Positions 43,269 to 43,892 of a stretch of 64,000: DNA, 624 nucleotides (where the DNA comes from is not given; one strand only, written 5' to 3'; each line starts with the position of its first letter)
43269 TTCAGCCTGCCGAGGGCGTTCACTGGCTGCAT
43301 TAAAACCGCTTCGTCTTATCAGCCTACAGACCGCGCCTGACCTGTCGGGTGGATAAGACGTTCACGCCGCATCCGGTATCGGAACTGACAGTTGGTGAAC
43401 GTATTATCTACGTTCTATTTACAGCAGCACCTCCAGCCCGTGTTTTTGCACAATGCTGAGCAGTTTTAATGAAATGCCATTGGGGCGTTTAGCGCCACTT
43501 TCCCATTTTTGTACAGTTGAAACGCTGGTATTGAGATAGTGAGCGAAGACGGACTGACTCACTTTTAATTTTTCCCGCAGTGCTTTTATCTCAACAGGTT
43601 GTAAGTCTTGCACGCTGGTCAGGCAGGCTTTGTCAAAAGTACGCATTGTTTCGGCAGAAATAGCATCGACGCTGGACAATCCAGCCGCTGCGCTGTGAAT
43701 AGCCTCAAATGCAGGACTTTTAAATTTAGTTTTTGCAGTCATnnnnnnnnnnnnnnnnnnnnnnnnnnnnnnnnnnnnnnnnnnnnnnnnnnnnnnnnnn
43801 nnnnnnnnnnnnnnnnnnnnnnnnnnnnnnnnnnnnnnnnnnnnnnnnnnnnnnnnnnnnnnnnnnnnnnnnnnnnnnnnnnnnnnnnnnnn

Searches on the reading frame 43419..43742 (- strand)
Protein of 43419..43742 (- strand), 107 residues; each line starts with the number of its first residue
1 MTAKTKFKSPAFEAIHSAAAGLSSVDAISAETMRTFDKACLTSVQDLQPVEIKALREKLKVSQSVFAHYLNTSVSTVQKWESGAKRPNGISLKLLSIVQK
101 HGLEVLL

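Call 6: search_protein_families(library=pfam, proteins=[window:43419-43742:-], max_evalue=0.01)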
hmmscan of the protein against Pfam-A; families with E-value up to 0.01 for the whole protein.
window:43419-43742:- (107 aa): 3 families
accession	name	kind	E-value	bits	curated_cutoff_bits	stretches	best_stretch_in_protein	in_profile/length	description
PF01381.28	HTH_3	-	1.8e-09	37.9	23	1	52-96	1-45/55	Helix-turn-helix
PF15731.11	MqsA_antitoxin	-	3.2e-06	27.7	30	1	29-101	53-123/131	Antitoxin component of bacterial toxin-antitoxin system, MqsA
PF13560.12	HTH_31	-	0.00047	20.8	27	1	51-87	5-42/64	Helix-turn-helix domain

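Call 8: search_protein_families(library=ncbifam, proteins=[window:43419-43742:-], max_evalue=0.01)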
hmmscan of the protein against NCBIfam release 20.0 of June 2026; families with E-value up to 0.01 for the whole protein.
window:43419-43742:- (107 aa): 9 families
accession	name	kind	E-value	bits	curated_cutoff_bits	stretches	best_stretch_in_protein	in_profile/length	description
NF041265.1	NadS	equivalog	4e-11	43.1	60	1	50-100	33-83/94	NadS family protein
TIGR03830.1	CxxCG_CxxCG_HTH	subfamily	4.6e-11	42.6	61.8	1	29-101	47-119/127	type II TA system antitoxin MqsA family protein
NF007481.0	PRK10072.1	equivalog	4.7e-07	30.2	110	1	43-100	28-86/96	HTH-type transcriptional regulator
NF040522.1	VC1465_fam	subfamily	3.3e-06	27.1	70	1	52-103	1-53/111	VC1465 family Xer recombination activation factor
NF007257.0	PRK09706.1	subfamily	1.4e-05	24.9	101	1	52-98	10-56/135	transcriptional repressor DicA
NF041951.1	phage_RstR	subfamily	3e-05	24.3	80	1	51-94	6-49/108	RstR family transcriptional repressor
NF047542.1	telomere_Tap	equivalog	7.4e-05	21.6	600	1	48-90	18-60/695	telomere-associated protein Tap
TIGR00270.2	TIGR00270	equivalog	0.00065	19.5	110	1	31-88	60-116/159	multiprotein bridging factor aMBF1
TIGR03070.1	couple_hipB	subfamily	0.003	17.5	71.65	1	51-87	6-42/58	type II toxin-antitoxin system Y4mF family antitoxin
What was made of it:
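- On MqsA-family antitoxin (TIGR03830 / PF15731): Only the HTH part aligns (calls 6, 8).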

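Call 15: search_solved_structures(query=window:43419-43742:-, max_evalue=1, show_alignments=2)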
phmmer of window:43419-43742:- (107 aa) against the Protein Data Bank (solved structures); distinct sequences matched with E-value up to 1: 18.
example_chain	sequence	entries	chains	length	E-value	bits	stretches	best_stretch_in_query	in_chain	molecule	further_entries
5jaa_A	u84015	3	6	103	4.4e-10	43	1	46-102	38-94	Antitoxin igA-2 | Antitoxin HigA-2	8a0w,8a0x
5j9i_A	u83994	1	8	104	4.4e-10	43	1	46-102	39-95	Antitoxin igA-2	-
9tv9_A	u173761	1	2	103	5e-08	36.5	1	46-102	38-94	Antitoxin HigA-2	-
2r1j_L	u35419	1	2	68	0.0027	21.3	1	49-97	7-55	Repressor protein C2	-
3jxb_C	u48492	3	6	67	0.0027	21.3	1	50-97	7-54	Repressor protein C2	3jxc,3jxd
1adr_A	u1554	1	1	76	0.0037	20.9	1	49-97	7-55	P22 C2 REPRESSOR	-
3fmy_A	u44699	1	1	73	0.0099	19.5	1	44-102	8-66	HTH-type transcriptional regulator MQSA (ygiT/b3021)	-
2kz8_A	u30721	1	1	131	0.015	18.9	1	42-102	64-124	Uncharacterized HTH-type transcriptional regulator ygiT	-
3gn5_A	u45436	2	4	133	0.016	18.9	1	42-102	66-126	HTH-type transcriptional regulator MQSA (YGIT/b3021) | Uncharacterized HTH-type transcriptional regulator ygiT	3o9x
7xi5_A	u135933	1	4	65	0.027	18.1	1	48-88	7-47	Transcriptional regulator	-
1utx_A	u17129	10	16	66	0.045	17.4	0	52-88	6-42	CYLR2 | cytolysin regulator 2 | PUTATIVE TRANSCRIPTION REGULATOR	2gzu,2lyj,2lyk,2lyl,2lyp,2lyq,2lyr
2ppx_A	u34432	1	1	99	0.093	16.4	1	51-98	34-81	Uncharacterized protein Atu1735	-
2mez_A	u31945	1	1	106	0.1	16.3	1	46-89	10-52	Multiprotein Bridging Factor (MBP-like)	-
4yba_A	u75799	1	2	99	0.17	15.6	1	44-103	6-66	Regulatory protein C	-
2xiu_A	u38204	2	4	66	0.22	15.2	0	52-88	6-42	CYLR2 | CYLR2 SYNONYM CYTOLYSIN REPRESSOR 2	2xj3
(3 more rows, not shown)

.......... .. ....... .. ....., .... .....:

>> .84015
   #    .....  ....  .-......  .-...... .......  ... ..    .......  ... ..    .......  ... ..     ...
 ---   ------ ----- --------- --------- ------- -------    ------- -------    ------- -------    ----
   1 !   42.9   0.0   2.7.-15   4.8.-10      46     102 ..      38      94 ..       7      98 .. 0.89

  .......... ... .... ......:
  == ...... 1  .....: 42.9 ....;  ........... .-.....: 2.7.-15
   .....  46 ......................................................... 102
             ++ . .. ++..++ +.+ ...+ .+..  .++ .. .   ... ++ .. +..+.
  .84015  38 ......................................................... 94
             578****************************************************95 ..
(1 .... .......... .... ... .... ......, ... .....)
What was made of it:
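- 43419..43742 (-): Antitoxin gene, 107 aa, with a C-terminal HTH-XRE domain of the HigA2 type. It overlaps the toxin gene by 17 nt. Calls 6, 8 and 15 (HigA2 5jaa, E 4.4e-10).
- On SehAB / K-12 HigBA (YgjN-YgjM) family: The protein here is 107 aa and of the HigA2 type (call 15).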

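Call 54: predict_structure(alignment_id=A2)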
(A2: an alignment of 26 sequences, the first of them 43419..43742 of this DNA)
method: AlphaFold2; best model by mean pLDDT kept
length: 107 residues; sequences in the alignment: 26
mean_pLDDT: 80.8   pTM: 0.55
mean pLDDT of the five models: 80.8, 80.2, 79.3, 76.6, 76.5
residues with pLDDT >= 90: 35; 70-90: 55; 50-70: 15; < 50: 2
segments of 3 or more residues with pLDDT < 50: none
pLDDT, mean of each block of 10 residues (from residue 1): 60 76 74 69 76 92 92 94 89 87 80
secondary structure, 60 per line:
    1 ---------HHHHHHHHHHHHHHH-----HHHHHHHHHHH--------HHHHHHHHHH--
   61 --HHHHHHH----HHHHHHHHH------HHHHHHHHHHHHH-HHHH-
elements in order: H10-24 H30-40 H49-58 H63-69 H74-82 H89-101 H103-106
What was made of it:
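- Closest known: Vibrio cholerae HigBA2 and its operator. Different: The N-terminal part of the antitoxin is predicted helical at moderate confidence rather than clearly disordered (call 54).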

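Call 57: fold_search(model_id=the predicted structure, library=pdb)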
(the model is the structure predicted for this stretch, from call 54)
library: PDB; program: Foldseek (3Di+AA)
matches with E <= 10: 435; with E <= 0.001: 8
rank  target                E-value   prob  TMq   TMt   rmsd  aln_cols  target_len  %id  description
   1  5j9i_A                2.5e-04  1.00  0.54  0.83   1.4        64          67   39  Crystal structure of the HigA2 antitoxin C-terminal domain (released 2017-04-05)
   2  5j9i_E                2.8e-04  1.00  0.53  0.84   1.4        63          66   40  Crystal structure of the HigA2 antitoxin C-terminal domain (released 2017-04-05)
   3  5j9i_C                3.0e-04  1.00  0.54  0.81   1.3        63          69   40  Crystal structure of the HigA2 antitoxin C-terminal domain (released 2017-04-05)
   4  5jaa_B                3.2e-04  1.00  0.58  0.61   1.3        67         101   37  Crystal structure of the HigBA2 toxin-antitoxin complex (released 2017-04-05)
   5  5j9i_B                4.4e-04  1.00  0.55  0.85   0.9        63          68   40  Crystal structure of the HigA2 antitoxin C-terminal domain (released 2017-04-05)
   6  5j9i_G                6.5e-04  1.00  0.52  0.83   1.4        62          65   40  Crystal structure of the HigA2 antitoxin C-terminal domain (released 2017-04-05)
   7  5jaa_A                7.7e-04  1.00  0.55  0.58   1.1        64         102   39  Crystal structure of the HigBA2 toxin-antitoxin complex (released 2017-04-05)
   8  8a0x_A                8.6e-04  1.00  0.53  0.55   1.4        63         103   40  Crystal structure of the HigB2-HigA2 tetramer in complex with operator DNA (released 2023-05-03)
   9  2ox6_C                1.0e-02  1.00  0.48  0.32   1.5        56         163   23  Crystal structure of gene product SO3848 from Shewanella oneidensis MR-1 (released 2007-04-03)
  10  4yba_A                1.2e-02  1.00  0.51  0.69   1.6        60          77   23  The structure of the C.Kpn2I controller protein (released 2016-03-02)
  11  4yba_B                1.4e-02  1.00  0.50  0.67   1.4        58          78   24  The structure of the C.Kpn2I controller protein (released 2016-03-02)
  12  3gn5_A                2.3e-02  1.00  0.52  0.43   4.1        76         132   24  Structure of the E. coli protein MqsA (YgiT/b3021) (released 2010-01-12)
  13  2ox6_A                3.0e-02  1.00  0.48  0.32   1.5        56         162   23  Crystal structure of gene product SO3848 from Shewanella oneidensis MR-1 (released 2007-04-03)
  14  3jxb_D                3.0e-02  1.00  0.48  0.77   5.2        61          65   31  Crystal structure of the P22 c2 repressor protein in complex with synthetic operator 9C (released 2010-01-19)
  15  2r1j_L                3.2e-02  1.00  0.48  0.76   5.5        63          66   30  Crystal Structure of the P22 c2 Repressor protein in complex with the synthetic operator 9T (released 2008-04-29)
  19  3fmy                  4.9e-02  1.00  0.48  0.73   1.7        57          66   26  Structure of the C-terminal domain of the E. coli protein MQSA (YgiT/b3021) (released 2010-01-12)
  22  3gn5_B                6.5e-02  1.00  0.48  0.40   3.6        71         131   22  Structure of the E. coli protein MqsA (YgiT/b3021) (released 2010-01-12)
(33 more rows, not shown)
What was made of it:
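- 43419..43742 (-): In call 57 the match to 5j9i has rmsd 1.4 A, target-normalised TM 0.83 and 39-40% identity.
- Closest known: Vibrio cholerae HigBA2 and its operator. Same: The antitoxin C-terminal HTH domain matches HigA2 with 39-40% identity, rmsd 1.4 A and E 4.4e-10 (calls 15, 57).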

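Call 65: search_dna_similar(query=window:43419-43742:-, collection=plasmids, mode=protein, max_rows=12, rows=spread)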
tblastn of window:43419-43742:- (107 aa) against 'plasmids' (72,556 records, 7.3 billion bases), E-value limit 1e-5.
Records with a match: 669; places in all: 696; records where one place covers at least 80% of the query: 283.
Best place of each record, by identity: >=99% 1; 60-80% 118; <60% 550.
By first word of the organism name: Ralstonia 116; Sinorhizobium 62; Rhizobium 55; Klebsiella 50; Piscirickettsia 39; Pantoea 35; Salmonella 28; Agrobacterium 20; Coxiella 19; Pseudomonas 18; and 76 more.
By predicted mobility (MOB-suite, as given by PLSDB): non-mobilizable 248; mobilizable 244; conjugative 177.
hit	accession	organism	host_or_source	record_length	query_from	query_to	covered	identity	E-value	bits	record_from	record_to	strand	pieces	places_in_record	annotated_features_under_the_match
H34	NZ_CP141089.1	Escherichia coli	Homo sapiens,Infected Human Urine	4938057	1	107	100%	99.1%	4e-64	216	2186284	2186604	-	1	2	none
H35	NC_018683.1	Sinorhizobium meliloti Rm41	-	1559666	1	106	99%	67.0%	1e-38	143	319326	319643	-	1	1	none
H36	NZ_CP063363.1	Xanthobacter dioxanivorans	pure culture,active sludge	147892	1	106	99%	58.5%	6e-32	124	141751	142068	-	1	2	DNA-binding transcriptional regulator | type II toxin-antitoxin system RelE/ParE family toxin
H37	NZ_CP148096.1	Rhizobium sp. T1470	Medicago sativa,cell culture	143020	7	106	93%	48.0%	3e-25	104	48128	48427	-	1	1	DNA-binding transcriptional regulator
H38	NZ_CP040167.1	Piscirickettsia salmonis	Salmo salar,cell culture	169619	9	104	90%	36.1%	2e-10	63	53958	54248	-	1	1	helix-turn-helix domain-containing protein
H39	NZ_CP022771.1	Ralstonia solanacearum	Solanum tuberosum,single cell,Potato ...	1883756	24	101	73%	37.3%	3e-6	51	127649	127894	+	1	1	none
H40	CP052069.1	Ralstonia solanacearum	tomato,cell culture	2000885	23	101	74%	35.7%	8e-6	50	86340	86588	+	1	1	none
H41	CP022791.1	Ralstonia solanacearum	Solanum tuberosum,single cell,Potato ...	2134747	23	101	74%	35.7%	8e-6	50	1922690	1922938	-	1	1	transcriptional regulator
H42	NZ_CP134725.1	Pantoea agglomerans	Allium cepa,cell culture,bulb ...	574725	47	101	51%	47.3%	9e-9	58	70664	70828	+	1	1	type II toxin-antitoxin system MqsA family antitoxin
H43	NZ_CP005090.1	Sphingobium sp. TKS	-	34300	54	106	50%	41.5%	2e-6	51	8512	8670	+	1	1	helix-turn-helix domain-containing protein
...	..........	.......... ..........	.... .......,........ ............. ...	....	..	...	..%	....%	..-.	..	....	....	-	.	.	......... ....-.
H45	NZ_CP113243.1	Vibrio sp. gvc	loach,Aquaculture ponds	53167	51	101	48%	37.3%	8e-6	50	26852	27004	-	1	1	nadS: NadS family protein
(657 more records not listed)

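Call 66: get_annotated_region(hit=H37, flank=700)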
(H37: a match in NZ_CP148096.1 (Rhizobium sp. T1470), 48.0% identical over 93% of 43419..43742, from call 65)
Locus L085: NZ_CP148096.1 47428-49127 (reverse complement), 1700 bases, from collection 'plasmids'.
description: Rhizobium sp. T1470 plasmid unnamed3, complete sequence
organism: Rhizobium sp. T1470 (NCBI taxid 555320)
taxonomy: Bacteria; Pseudomonadota; Alphaproteobacteria; Hyphomicrobiales; Rhizobiaceae; Rhizobium; Rhizobium sp. T1470
host: -; source: Medicago sativa,cell culture; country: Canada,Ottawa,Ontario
typing (MOB-suite, as given by PLSDB): conjugative; replicon rep_cluster_352; relaxase MOBQ; mating-pair formation MPF_T
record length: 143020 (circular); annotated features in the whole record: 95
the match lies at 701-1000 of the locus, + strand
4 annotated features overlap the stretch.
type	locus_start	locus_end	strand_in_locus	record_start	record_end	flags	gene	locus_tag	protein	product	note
CDS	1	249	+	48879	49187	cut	-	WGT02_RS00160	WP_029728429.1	type II toxin-antitoxin system RelE/ParE family toxin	GO:0030541 - plasmid partitioning [Evidence IEA]; GO:0051290 - protein heterotetramerization [Evidence IEA]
CDS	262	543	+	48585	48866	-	-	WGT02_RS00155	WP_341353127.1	hypothetical protein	-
CDS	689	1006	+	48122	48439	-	-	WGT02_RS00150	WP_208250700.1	DNA-binding transcriptional regulator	-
CDS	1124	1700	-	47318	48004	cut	-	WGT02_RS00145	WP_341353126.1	SDR family NAD(P)-dependent oxidoreductase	-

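Call 67: get_annotated_region(hit=H38, flank=700)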
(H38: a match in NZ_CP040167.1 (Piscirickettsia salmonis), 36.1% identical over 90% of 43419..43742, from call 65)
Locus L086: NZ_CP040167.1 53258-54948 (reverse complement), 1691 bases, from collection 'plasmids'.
description: Piscirickettsia salmonis strain Psal-104b plasmid unnamed1, complete sequence
organism: Piscirickettsia salmonis (NCBI taxid 1238)
taxonomy: Bacteria; Pseudomonadota; Gammaproteobacteria; Thiotrichales; Piscirickettsiaceae; Piscirickettsia; Piscirickettsia salmonis
host: -; source: Salmo salar,cell culture; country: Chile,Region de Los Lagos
typing (MOB-suite, as given by PLSDB): non-mobilizable; replicon rep_cluster_737
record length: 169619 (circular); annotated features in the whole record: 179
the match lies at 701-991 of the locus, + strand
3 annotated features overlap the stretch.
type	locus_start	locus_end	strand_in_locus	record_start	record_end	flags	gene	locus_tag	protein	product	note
CDS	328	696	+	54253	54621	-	-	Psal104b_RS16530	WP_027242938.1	type II toxin-antitoxin system RelE/ParE family toxin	-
CDS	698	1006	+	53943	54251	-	-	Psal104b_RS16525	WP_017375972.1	helix-turn-helix domain-containing protein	-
CDS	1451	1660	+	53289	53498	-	-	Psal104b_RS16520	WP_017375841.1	hypothetical protein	-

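Call 68: get_annotated_region(hit=H44, flank=700)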
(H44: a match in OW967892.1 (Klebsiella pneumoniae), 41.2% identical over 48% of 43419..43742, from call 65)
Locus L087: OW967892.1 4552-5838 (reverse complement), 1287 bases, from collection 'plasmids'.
description: Klebsiella pneumoniae isolate 101 genome assembly, plasmid: P3
organism: Klebsiella pneumoniae (NCBI taxid 573)
taxonomy: Bacteria; Pseudomonadota; Gammaproteobacteria; Enterobacterales; Enterobacteriaceae; Klebsiella; Klebsiella pneumoniae
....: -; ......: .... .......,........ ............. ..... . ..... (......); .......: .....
typing (MOB-suite, as given by PLSDB): mobilizable; relaxase MOBP
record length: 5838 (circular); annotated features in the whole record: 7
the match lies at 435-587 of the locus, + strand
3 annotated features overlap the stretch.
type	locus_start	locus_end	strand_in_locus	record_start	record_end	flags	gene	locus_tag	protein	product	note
CDS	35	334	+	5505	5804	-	-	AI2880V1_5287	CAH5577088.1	Toxin HigB-2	-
CDS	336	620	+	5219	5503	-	-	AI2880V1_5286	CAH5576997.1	Antitoxin HigA-2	-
CDS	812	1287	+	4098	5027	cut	-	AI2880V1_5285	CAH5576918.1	hypothetical protein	-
